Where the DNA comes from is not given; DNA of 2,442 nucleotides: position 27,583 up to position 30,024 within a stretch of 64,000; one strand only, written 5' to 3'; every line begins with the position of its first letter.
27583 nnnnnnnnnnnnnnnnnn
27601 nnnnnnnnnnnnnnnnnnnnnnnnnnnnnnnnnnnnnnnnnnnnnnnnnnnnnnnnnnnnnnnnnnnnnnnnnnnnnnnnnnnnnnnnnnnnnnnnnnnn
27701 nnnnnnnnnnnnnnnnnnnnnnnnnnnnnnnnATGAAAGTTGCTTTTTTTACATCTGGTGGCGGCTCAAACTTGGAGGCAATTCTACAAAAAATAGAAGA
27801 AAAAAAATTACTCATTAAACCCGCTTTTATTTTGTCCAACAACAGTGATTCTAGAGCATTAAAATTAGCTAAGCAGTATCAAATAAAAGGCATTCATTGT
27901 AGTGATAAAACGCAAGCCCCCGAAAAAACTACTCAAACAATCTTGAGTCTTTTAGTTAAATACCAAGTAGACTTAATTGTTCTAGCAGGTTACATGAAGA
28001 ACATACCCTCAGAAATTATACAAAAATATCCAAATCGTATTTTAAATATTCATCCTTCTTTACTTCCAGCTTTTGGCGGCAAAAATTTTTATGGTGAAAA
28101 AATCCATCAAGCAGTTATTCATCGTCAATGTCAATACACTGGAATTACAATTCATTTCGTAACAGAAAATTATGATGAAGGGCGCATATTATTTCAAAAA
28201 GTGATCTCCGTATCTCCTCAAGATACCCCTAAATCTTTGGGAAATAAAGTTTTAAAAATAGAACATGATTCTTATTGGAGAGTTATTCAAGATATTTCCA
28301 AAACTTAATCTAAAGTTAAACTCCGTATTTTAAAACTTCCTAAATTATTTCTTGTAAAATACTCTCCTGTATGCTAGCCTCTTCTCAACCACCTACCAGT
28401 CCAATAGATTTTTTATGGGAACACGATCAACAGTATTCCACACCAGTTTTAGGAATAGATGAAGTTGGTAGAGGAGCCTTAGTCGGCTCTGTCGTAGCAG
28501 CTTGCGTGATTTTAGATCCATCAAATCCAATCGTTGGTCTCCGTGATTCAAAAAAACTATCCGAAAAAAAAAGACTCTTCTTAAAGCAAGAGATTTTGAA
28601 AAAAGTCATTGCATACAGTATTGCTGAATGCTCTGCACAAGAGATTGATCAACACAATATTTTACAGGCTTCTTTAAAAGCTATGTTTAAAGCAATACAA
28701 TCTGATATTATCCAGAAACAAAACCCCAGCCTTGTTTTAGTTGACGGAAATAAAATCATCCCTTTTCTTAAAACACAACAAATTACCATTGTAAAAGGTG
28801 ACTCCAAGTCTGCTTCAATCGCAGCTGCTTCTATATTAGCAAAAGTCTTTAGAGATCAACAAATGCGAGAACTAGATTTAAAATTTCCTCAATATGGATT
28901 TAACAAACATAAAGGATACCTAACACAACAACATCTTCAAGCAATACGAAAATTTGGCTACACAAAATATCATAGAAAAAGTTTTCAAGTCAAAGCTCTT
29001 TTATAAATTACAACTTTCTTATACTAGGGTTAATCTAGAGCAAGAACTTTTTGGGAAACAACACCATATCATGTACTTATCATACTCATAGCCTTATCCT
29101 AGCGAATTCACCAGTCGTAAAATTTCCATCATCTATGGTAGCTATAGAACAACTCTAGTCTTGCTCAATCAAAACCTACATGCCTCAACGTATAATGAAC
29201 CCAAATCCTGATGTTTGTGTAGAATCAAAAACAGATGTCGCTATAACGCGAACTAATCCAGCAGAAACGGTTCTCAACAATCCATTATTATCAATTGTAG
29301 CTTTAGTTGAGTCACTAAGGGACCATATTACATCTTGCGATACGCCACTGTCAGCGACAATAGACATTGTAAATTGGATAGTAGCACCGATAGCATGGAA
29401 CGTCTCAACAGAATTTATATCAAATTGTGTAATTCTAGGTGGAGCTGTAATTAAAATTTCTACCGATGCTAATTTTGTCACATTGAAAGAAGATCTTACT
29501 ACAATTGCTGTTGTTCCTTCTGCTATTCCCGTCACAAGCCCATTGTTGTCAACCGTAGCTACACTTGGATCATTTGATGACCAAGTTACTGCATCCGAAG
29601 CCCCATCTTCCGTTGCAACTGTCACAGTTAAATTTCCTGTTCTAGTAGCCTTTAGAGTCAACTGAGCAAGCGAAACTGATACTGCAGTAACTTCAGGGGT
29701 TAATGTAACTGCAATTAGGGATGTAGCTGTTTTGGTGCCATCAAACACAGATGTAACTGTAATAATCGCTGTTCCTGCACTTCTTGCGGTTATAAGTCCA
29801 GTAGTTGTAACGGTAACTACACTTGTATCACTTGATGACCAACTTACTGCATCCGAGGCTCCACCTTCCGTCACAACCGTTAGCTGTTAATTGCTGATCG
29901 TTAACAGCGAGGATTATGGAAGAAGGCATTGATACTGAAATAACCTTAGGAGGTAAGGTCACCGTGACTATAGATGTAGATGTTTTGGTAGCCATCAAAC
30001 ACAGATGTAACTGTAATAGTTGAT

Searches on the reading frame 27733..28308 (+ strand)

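Call 12: search_protein_families(library=ncbifam, proteins=[window:27733-28308:+], max_evalue=0.01)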
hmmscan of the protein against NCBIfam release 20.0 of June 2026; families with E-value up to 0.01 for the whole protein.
window:27733-28308:+ (191 aa): 7 families
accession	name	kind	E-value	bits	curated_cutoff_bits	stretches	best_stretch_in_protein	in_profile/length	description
TIGR00639.1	PurN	equivalog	2.5e-41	141.3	150.1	1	1-188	1-184/192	phosphoribosylglycinamide formyltransferase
NF004684.0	PRK06027.1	subfamily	6.3e-31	108.1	223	1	2-183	91-265/286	formyltetrahydrofolate deformylase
TIGR00655.1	PurU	equivalog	5.4e-28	98.4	285.95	1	2-180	86-257/280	formyltetrahydrofolate deformylase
TIGR00460.1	fmt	equivalog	2.7e-18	66.1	201.5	1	63-174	63-170/315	methionyl-tRNA formyltransferase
NF005414.0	PRK06988.1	equivalog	2.9e-12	46.2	316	1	45-187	50-181/311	formyltransferase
NF005998.1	PRK08125.1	equivalog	6.6e-09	34.7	777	1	72-177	69-169/649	bifunctional UDP-4-amino-4-deoxy-L-arabinose formyltransferase/UDP-glucuronic acid oxidase ArnA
NF005755.0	PRK07579.1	equivalog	6.3e-08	32.7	238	1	31-189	30-168/245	dTDP-4-amino-4,6-dideoxyglucose formyltransferase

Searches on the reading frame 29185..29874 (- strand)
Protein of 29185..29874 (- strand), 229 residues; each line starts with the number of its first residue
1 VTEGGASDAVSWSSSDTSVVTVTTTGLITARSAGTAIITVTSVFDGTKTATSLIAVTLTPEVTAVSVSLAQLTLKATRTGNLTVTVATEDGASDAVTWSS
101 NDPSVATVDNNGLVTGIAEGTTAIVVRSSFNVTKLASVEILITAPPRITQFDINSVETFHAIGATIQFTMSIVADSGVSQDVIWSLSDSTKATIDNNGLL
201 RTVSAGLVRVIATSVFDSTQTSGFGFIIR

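Call 9: search_protein_families(library=pfam, proteins=[window:29185-29874:-], max_evalue=0.01)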
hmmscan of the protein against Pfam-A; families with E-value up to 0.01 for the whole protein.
window:29185-29874:- (229 aa): 5 families
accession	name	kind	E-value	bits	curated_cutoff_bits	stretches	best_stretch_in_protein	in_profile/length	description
PF02368.24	Big_2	-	6.9e-30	103.3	22.8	3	61-126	1-66/79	Bacterial Ig-like domain (group 2)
PF22359.2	Big-like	-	1.8e-09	38.1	27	1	95-126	2-33/48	Bacterial Ig-like domain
PF21461.3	HL_N-beta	-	0.00012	22.2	27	0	101-127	19-44/57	Hyaluronate lyase, N-terminal beta-sheet domain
PF23486.1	Ig_TMEM132_5th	-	0.0006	20.4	28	1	99-142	89-132/137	TMEM132 fifth domain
PF25354.1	Ig_NUP210_16th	-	0.0074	16.2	27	0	11-39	31-60/72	NUP210-like, Ig-like domain 16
